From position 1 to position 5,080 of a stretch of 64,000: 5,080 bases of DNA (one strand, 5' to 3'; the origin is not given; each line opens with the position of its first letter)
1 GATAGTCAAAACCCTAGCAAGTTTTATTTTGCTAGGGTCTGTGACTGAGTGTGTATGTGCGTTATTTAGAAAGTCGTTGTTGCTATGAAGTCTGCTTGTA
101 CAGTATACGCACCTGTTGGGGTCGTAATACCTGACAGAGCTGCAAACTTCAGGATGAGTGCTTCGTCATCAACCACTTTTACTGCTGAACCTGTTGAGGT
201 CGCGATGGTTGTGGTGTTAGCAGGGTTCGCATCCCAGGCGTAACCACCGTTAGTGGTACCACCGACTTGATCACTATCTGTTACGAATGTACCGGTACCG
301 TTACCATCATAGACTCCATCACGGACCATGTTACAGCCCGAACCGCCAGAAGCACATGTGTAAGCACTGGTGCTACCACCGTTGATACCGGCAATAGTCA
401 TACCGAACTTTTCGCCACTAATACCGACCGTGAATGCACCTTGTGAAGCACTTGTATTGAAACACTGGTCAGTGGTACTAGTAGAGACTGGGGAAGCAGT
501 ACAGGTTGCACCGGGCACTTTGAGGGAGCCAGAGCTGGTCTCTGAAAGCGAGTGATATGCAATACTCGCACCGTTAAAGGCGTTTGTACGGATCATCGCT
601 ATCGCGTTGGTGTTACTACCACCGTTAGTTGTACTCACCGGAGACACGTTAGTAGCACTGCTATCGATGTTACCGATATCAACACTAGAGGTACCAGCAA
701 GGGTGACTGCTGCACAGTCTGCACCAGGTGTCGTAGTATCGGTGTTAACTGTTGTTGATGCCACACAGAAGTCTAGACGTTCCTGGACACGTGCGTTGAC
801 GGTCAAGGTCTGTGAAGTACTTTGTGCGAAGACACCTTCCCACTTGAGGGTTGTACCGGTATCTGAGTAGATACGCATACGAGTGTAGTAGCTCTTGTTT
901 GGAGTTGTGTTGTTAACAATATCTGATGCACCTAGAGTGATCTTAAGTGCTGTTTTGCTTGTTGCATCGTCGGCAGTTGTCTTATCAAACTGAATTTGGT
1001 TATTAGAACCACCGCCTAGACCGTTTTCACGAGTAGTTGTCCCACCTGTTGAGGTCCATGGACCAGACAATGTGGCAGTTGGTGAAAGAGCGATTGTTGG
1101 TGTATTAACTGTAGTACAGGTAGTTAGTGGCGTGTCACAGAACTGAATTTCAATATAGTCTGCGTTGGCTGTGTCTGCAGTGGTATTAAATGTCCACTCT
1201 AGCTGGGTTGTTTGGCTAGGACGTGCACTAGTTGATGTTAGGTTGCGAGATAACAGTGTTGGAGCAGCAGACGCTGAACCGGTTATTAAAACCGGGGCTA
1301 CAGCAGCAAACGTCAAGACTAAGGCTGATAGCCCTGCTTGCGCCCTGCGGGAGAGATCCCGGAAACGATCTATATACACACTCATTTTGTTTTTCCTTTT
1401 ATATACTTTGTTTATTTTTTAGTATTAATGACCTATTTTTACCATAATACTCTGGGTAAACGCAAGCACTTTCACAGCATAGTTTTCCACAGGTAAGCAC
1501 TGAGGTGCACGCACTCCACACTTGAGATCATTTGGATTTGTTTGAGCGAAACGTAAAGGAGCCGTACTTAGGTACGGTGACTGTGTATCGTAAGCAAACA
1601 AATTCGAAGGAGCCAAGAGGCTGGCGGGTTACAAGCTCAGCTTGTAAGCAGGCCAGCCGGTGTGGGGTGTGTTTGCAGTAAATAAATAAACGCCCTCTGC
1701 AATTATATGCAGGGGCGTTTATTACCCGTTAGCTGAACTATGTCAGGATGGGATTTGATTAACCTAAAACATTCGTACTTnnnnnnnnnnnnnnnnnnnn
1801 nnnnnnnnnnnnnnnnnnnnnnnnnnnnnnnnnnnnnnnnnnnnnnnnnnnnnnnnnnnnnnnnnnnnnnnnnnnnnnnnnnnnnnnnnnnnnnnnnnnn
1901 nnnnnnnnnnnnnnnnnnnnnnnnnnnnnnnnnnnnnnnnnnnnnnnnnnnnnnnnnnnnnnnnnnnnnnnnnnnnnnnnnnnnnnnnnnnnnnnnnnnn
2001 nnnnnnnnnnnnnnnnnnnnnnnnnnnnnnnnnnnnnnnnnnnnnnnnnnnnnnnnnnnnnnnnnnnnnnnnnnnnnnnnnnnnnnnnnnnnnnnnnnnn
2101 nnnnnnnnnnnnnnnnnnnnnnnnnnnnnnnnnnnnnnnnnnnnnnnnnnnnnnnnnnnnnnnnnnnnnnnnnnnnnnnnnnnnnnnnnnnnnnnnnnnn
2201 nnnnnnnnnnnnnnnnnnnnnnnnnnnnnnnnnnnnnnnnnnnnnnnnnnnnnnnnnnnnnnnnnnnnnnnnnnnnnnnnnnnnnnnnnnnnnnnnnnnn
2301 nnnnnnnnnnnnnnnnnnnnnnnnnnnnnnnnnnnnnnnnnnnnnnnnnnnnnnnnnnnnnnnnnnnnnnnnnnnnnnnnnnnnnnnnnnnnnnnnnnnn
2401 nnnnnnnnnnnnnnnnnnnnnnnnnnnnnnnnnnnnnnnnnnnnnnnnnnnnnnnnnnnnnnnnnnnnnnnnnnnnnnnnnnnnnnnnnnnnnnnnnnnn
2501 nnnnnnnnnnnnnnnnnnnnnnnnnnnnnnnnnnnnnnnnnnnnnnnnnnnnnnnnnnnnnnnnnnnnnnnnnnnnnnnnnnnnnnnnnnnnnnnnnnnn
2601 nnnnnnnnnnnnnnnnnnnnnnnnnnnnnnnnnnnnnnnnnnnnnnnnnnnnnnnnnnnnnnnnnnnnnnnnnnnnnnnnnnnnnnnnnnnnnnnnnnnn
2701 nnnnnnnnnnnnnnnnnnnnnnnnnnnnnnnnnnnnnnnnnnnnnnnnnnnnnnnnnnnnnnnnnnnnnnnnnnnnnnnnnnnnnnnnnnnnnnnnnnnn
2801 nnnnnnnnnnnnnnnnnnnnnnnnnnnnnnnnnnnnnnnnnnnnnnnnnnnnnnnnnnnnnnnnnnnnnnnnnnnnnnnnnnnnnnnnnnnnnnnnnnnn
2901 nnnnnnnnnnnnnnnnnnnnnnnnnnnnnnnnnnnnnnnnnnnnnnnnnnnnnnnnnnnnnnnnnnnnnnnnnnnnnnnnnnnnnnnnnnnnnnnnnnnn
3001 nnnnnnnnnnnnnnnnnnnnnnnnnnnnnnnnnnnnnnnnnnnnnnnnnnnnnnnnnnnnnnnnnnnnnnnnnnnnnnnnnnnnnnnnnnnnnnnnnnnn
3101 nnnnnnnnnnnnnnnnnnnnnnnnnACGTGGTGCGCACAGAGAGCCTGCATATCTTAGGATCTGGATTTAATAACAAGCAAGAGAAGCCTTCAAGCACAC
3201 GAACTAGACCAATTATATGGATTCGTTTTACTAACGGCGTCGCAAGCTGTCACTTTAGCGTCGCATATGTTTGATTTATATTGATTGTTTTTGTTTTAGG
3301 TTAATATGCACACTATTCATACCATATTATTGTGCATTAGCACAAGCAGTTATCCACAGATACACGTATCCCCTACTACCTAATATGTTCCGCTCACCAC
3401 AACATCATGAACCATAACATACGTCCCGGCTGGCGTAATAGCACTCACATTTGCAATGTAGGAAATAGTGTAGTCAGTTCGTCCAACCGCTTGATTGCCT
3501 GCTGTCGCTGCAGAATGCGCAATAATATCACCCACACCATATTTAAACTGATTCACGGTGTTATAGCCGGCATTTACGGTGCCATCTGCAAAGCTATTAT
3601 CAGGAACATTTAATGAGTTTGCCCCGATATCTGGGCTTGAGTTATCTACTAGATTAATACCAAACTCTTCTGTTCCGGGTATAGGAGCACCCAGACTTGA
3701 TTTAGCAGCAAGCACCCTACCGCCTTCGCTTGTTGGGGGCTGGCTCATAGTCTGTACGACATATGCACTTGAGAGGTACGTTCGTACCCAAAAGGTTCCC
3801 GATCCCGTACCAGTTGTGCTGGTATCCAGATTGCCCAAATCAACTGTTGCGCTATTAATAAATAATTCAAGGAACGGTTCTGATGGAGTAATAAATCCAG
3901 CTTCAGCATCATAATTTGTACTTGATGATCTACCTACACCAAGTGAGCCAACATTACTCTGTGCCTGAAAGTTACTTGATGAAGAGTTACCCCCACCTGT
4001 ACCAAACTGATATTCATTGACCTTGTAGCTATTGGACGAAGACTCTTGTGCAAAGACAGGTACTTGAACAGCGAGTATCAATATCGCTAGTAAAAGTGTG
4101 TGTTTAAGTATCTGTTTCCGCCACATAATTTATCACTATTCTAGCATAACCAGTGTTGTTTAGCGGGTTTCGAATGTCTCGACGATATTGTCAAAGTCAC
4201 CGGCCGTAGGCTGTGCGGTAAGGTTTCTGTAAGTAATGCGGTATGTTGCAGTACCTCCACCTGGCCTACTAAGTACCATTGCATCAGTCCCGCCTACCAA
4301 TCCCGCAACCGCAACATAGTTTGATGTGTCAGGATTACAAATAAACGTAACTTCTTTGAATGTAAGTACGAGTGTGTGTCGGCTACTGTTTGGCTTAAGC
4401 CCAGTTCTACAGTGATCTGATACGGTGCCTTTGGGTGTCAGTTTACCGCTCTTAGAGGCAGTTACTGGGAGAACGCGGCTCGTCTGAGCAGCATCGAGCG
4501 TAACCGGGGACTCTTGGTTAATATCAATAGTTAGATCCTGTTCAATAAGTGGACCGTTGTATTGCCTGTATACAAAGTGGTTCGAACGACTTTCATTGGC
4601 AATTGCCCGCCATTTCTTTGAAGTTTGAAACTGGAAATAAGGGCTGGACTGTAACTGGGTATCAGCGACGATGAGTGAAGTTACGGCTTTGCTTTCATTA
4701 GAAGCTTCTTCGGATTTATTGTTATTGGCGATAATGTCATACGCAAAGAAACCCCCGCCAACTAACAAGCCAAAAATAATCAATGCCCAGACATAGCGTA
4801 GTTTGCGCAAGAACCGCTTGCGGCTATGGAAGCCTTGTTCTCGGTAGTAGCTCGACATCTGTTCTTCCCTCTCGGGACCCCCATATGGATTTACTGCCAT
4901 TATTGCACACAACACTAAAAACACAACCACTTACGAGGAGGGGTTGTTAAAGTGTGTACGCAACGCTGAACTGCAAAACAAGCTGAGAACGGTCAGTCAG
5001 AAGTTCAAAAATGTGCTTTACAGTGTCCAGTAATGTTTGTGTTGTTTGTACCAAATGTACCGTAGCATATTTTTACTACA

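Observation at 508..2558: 338-bp tract of 100% identity inside otherwise ~80%-identical tandem surface-protein paralogs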

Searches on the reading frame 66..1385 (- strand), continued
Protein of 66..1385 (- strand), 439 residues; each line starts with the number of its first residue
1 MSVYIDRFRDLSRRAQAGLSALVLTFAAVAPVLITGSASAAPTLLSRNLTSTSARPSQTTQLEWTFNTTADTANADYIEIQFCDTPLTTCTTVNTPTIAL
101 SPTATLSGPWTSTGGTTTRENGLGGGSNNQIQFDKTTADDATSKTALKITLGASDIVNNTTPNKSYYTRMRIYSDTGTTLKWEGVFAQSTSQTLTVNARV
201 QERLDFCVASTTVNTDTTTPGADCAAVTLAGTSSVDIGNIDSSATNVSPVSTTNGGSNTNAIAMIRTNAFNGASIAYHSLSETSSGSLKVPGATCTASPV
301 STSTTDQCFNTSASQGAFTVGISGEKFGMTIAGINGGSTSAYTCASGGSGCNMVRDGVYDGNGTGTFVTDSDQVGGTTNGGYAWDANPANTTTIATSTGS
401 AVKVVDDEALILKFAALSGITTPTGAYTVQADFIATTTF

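Call 56: fold_search(model_id=the predicted structure, library=pdb)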
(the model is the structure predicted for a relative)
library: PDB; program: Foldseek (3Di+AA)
matches with E <= 10: 1197; with E <= 0.001: 28
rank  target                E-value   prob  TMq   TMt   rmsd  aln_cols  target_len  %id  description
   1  4g1e_A                8.6e-06  0.98  0.18  0.09  21.8       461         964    8  Crystal structure of integrin alpha V beta 3 with coil-coiled tag. (released 2012-12-12)
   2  4g1m_A                1.5e-05  0.99  0.20  0.11  20.2       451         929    8  Re-refinement of alpha V beta 3 structure (released 2012-12-12)
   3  4mmz_A                1.6e-05  1.00  0.21  0.11  19.9       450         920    8  Integrin AlphaVBeta3 ectodomain bound to an antagonistic tenth domain of Fibronectin (released 2014-03-26)
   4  4mmx_A                1.9e-05  1.00  0.21  0.11  19.9       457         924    7  Integrin AlphaVBeta3 ectodomain bound to the tenth domain of Fibronectin (released 2014-03-26)
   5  1jv2_A                2.7e-05  0.97  0.18  0.10  20.3       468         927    8  CRYSTAL STRUCTURE OF THE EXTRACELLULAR SEGMENT OF INTEGRIN ALPHAVBETA3 (released 2001-10-17)
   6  6avq_A                4.1e-05  0.99  0.22  0.11  21.6       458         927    8  The Therapeutic Antibody LM609 Selectively Inhibits Ligand Binding to Human alpha-V beta-3 Integrin via Steric Hindran (released 2017-11-01)
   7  4o02_A                4.1e-05  0.98  0.19  0.10  20.9       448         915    8  AlphaVBeta3 integrin in complex with monoclonal antibody FAB fragment. (released 2014-04-02)
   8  6avr_A                4.3e-05  1.00  0.22  0.11  19.4       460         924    8  Human alpha-V beta-3 Integrin (intermediate conformation) in complex with the therapeutic antibody LM609 (released 2017-11-01)
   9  8xf6_A                4.6e-05  0.98  0.19  0.10  20.9       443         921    9  Cryo-EM structure of integrin ITGAV, ITGB3 and Cilengitide TFA complex, conformation 2 (released 2024-12-18)
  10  6avu_A                5.6e-05  0.99  0.21  0.11  19.6       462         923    8  Human alpha-V beta-3 Integrin (open conformation) in complex with the therapeutic antibody LM609 (released 2017-11-01)
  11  8xen_A                7.3e-05  0.98  0.21  0.11  19.9       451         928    7  Cryo-EM structure of integrin ITGAV/ITGB3 complex, conformation 4 (released 2024-12-18)
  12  9e8a_A                8.6e-05  1.00  0.22  0.11  15.8       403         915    7  Integrin aIIbb3 bent conformation from human platelet membrane crude preparation (released 2025-10-15)
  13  3fcs_A                9.5e-05  0.99  0.21  0.11  20.8       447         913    7  Structure of complete ectodomain of integrin aIIBb3 (released 2009-01-20)
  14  3ije_A                1.0e-04  0.98  0.21  0.11  20.2       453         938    7  Crystal structure of the complete integrin alhaVbeta3 ectodomain plus an Alpha/beta transmembrane fragment (released 2009-09-29)
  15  4b60_B                1.2e-04  0.99  0.19  0.26  28.2       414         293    8  Structure of rFnBPA(189-505) in complex with fibrinogen gamma chain C- terminal peptide (released 2013-10-09)
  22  6k73_D                6.5e-04  0.69  0.16  0.21  19.7       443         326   10  Chaperone-tip adhesin complex is vital for synergistic activation of CFA/I fimbriae biogenesis (released 2020-06-10)
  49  4be6_A                3.5e-03  0.54  0.14  0.22  31.4       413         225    8  V. cholera biofilm scaffolding protein RbmA (released 2013-12-18)
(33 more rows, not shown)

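Call 67: find_related_loci(query=A1, collection=metagenome_contigs, flank=4000)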
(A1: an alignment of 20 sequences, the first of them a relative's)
Query A1 (439 aa) in metagenome_contigs; peptide patterns used: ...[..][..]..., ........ (x = any residue, [..] = any of these).
114 stretches matched a pattern; 21 encode a relative of the query (tblastn E <= 1e-3); 20 distinct loci.
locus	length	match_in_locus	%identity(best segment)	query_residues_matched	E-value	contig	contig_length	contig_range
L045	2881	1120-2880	67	1-439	0e+0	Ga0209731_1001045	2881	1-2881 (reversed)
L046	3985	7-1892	57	38-439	6e-129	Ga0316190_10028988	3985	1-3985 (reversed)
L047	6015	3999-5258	52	7-434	2e-125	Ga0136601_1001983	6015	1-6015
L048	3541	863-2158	50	1-439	6e-110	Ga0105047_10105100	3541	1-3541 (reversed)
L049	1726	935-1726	64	7-277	3e-108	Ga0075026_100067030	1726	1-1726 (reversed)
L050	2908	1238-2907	51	19-439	4e-92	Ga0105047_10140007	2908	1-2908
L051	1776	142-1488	43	5-439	3e-87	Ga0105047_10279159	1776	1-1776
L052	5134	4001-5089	45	36-439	4e-74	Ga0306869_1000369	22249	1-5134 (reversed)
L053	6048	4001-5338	41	1-439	3e-73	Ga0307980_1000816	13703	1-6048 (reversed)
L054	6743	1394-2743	39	1-439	7e-71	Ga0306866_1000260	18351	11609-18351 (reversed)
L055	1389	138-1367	47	13-439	6e-74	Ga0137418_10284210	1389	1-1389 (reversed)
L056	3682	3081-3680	58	14-213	7e-65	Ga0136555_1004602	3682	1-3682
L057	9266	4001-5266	40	24-439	7e-61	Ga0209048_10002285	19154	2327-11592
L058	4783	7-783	48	178-439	3e-54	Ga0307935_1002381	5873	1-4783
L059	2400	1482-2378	47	35-344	2e-53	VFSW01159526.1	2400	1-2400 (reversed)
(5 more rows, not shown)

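Call 81: find_encoding_contigs(protein=P0013, flank=5000, max_places=4)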
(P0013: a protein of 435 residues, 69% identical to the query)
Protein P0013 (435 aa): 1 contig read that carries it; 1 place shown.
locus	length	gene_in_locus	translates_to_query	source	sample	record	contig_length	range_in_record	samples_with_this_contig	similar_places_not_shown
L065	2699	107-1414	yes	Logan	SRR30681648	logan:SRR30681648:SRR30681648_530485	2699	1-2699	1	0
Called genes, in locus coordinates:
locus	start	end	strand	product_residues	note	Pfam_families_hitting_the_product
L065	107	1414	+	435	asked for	-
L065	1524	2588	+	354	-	-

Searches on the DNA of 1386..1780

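Call 58: search_rna_families(source=window, start=1386, end=1780, threshold=evalue, max_evalue=1)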
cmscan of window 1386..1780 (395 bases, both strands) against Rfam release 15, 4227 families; matches with E-value up to 1: 1.
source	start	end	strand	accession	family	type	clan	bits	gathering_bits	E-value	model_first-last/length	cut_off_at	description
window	1671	1722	-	RF01096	PK-HAV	Cis-reg;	-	24.5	50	0.76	1-56/56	no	HepA virus 3'-terminal pseudoknot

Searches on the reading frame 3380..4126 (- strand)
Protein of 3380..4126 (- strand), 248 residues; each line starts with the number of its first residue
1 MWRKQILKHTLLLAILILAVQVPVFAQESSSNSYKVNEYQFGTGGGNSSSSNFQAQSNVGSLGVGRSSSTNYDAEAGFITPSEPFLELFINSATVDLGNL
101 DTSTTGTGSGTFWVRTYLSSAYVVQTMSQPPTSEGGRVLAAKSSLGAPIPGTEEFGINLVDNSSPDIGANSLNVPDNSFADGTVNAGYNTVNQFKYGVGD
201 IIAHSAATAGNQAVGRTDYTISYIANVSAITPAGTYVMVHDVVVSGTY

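Call 6: search_protein_families(library=pfam, proteins=[window:3380-4126:-], max_evalue=1)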
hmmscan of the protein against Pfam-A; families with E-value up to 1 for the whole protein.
window:3380-4126:- (248 aa): 0 families

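Call 7: search_protein_families(library=ncbifam, proteins=[window:3380-4126:-], max_evalue=1)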
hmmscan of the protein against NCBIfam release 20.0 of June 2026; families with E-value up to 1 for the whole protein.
window:3380-4126:- (248 aa): 2 families
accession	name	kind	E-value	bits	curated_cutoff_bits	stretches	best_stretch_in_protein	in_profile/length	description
NF058579.1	CPR_pilus_PamT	equivalog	2.9e-81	272.4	240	1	7-248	5-241/241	CPR-type pilus protein PamT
NF058581.1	CPR_Pam_pilin_C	domain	3.2e-40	137.6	55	1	91-248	2-148/148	Pam pilus system pilin subunit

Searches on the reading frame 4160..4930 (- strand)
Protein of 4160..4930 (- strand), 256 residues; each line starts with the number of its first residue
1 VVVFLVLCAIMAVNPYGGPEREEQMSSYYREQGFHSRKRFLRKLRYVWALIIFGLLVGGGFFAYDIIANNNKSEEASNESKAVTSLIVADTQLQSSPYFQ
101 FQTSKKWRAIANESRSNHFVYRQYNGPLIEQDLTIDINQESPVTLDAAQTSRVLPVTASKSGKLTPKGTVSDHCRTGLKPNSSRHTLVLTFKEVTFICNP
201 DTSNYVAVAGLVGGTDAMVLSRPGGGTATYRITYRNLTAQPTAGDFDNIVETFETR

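Call 6: search_protein_families(library=pfam, proteins=[window:4160-4930:-], max_evalue=1)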
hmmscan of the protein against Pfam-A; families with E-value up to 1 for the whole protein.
window:4160-4930:- (256 aa): 1 family
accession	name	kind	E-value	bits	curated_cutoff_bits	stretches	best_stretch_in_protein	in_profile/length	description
PF12911.12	OppC_N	-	0.23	11.8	23.9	0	37-68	7-37/53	N-terminal TM domain of oligopeptide transport permease C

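Call 7: search_protein_families(library=ncbifam, proteins=[window:4160-4930:-], max_evalue=1)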
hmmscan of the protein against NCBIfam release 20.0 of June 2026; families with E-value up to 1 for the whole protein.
window:4160-4930:- (256 aa): 0 families
